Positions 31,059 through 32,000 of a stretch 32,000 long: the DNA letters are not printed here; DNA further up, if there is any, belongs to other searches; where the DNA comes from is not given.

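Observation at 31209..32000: Long ORF missing from the ORF track, in AT-rich DNA, ending in a HEPN-type R-N-x3-H motif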

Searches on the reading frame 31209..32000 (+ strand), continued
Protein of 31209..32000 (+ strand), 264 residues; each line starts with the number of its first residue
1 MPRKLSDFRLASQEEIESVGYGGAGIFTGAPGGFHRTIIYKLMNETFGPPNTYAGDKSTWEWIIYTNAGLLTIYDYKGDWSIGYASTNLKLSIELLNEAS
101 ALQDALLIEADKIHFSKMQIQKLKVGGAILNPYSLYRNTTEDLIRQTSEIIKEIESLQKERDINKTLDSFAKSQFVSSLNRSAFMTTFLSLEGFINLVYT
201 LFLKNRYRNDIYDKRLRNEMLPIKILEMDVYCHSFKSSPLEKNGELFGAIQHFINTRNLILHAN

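Call 81: search_dna_similar(query=P0001, collection=phages, mode=protein, max_evalue=0.001)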
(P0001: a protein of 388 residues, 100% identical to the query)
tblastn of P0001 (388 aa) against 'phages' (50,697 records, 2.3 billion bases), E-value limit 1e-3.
No match.

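Call 82: search_dna_similar(query=P0046, collection=plasmids, mode=protein, max_evalue=0.001)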
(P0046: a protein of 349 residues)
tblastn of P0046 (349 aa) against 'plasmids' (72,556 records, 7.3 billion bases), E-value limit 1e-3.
No match.

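Call 83: search_dna_similar(query=P0095, collection=plasmids, mode=protein, max_evalue=0.001)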
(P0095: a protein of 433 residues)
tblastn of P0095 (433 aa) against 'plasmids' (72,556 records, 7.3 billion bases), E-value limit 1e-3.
No match.

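Call 84: list_cluster_members(proteins=[P0046, P0056, P0064, P0090, P0095, P0107, P0111, P0082, P0035, P0032])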
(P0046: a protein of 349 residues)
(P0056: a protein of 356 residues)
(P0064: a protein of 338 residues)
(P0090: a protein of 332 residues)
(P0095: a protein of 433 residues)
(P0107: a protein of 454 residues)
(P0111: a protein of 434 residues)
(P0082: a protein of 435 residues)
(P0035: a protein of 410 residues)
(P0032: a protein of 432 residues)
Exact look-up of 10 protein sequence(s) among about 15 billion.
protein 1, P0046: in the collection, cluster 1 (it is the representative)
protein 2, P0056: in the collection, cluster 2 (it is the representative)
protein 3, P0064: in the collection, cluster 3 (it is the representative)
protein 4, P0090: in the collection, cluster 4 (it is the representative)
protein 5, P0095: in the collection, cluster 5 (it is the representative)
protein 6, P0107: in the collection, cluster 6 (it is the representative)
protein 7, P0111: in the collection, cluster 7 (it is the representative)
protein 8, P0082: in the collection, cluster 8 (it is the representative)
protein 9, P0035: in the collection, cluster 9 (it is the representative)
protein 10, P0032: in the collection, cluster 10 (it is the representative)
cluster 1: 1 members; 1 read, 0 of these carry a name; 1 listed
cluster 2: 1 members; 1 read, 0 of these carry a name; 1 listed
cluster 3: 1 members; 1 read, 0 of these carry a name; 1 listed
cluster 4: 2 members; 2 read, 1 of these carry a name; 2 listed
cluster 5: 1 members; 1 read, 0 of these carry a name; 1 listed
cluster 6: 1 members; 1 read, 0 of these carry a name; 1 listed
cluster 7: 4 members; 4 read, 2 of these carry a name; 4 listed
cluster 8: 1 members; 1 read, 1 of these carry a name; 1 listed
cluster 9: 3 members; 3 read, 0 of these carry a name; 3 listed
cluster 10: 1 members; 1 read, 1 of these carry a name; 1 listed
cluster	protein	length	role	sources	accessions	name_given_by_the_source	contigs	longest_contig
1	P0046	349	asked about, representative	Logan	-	-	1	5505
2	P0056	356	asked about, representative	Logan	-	-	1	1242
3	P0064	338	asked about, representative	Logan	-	-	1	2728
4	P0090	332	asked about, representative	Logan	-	-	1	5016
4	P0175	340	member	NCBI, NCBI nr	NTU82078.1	MAG: hypothetical protein HGA45_22320 [Chloroflexales bacterium] | hypothetical protein [Chloroflexales bacterium]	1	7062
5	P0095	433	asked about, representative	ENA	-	-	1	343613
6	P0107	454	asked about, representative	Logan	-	-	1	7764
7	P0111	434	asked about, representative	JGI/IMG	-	hypothetical protein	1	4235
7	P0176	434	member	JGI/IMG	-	hypothetical protein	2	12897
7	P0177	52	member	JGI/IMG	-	-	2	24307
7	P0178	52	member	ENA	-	-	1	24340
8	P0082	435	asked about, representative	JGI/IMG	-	hypothetical protein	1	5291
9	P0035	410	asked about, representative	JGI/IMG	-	-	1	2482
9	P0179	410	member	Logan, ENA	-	-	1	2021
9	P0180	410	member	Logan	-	-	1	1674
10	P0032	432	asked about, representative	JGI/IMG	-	hypothetical protein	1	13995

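Call 85: search_protein_families(library=pfam, proteins=[L014:3963-4547:+, L014:4474-4923:+, L014:2666-3073:-, L015:8666-9955:+, L015:8256-8621:+, L014:6405-6851:-, L035:402-1547:+, L035:2990-3412:+, L032:405-1958:-, L032:5010-5657:+], max_evalue=0.001)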
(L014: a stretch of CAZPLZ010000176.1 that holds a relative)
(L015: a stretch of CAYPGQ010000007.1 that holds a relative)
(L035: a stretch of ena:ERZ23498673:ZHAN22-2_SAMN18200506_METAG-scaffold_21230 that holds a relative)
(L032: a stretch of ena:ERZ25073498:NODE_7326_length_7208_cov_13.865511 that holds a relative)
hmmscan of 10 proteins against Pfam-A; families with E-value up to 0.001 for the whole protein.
L014:3963-4547:+ (194 aa): 1 family
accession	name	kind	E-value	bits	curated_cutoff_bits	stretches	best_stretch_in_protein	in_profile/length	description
PF14022.11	DUF4238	-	6.5e-22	78.7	27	1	8-158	1-157/281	Protein of unknown function (DUF4238)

L014:4474-4923:+ (149 aa): 1 family
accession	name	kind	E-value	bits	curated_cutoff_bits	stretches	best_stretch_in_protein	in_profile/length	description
PF14022.11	DUF4238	-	3.6e-13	50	27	1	24-116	179-279/281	Protein of unknown function (DUF4238)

L014:2666-3073:- (135 aa): 1 family
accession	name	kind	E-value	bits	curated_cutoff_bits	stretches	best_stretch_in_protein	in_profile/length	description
PF01850.27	PIN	-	1.5e-19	71.2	23.6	1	5-126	2-119/120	PIN domain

L015:8666-9955:+ (429 aa): 2 families
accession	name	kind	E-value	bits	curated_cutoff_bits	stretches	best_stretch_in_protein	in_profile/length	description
PF14538.11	Raptor_N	-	5.2e-05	23.5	27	1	46-140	66-149/151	Raptor N-terminal CASPase like domain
PF00656.27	Peptidase_C14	-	7.1e-05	23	21.4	1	41-220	33-222/233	Caspase domain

L015:8256-8621:+ (121 aa): 0 families

L014:6405-6851:- (148 aa): 0 families

L035:402-1547:+ (381 aa): 0 families

L035:2990-3412:+ (140 aa): 0 families

L032:405-1958:- (517 aa): 1 family
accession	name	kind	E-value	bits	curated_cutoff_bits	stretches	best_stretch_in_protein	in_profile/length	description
PF00665.32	rve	-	0.00012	22.7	32.6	1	133-234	6-99/102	Integrase core domain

L032:5010-5657:+ (215 aa): 0 families
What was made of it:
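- A weak rve integrase-like gene lies beside one copy (call 85).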
